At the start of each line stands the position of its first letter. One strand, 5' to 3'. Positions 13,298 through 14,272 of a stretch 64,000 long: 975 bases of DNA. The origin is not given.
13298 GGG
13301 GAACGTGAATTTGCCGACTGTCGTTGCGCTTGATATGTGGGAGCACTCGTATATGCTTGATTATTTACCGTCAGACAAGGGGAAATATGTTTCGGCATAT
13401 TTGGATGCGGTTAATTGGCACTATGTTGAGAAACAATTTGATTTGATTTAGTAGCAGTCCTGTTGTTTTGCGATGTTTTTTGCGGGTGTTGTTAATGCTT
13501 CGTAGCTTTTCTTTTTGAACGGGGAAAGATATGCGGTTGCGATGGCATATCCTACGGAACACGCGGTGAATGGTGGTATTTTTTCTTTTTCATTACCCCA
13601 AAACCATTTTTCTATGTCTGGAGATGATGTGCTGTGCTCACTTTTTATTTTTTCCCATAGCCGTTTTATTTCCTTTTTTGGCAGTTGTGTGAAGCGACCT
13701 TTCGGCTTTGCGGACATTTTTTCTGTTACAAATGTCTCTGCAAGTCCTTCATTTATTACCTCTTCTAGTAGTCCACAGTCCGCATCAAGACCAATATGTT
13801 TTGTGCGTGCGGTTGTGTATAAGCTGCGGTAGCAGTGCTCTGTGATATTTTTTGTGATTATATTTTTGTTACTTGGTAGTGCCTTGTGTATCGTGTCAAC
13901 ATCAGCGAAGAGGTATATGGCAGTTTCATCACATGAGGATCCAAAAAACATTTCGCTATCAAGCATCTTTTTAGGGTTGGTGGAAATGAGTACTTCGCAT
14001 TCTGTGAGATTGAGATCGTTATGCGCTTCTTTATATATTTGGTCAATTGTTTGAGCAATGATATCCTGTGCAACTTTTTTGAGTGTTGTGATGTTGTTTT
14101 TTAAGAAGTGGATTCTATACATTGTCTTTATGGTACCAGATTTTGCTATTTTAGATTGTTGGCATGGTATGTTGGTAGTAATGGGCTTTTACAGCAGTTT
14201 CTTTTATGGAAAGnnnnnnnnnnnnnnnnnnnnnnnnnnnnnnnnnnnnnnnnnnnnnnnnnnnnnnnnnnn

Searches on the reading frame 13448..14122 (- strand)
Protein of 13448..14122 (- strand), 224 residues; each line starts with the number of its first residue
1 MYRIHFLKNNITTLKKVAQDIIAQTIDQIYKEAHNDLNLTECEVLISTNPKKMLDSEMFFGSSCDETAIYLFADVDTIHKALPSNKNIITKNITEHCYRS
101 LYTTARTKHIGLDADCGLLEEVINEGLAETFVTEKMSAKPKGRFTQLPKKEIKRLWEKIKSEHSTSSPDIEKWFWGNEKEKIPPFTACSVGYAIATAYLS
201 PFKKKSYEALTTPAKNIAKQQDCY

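Call 90: search_protein_families(library=pfam, proteins=[window:13448-14122:-], max_evalue=0.001)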
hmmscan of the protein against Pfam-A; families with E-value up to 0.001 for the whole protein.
window:13448-14122:- (224 aa): 1 family
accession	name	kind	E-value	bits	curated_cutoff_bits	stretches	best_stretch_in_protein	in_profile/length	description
PF10026.15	DUF2268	-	2.5e-17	63.5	23.6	1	104-218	76-194/195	Predicted Zn-dependent protease (DUF2268)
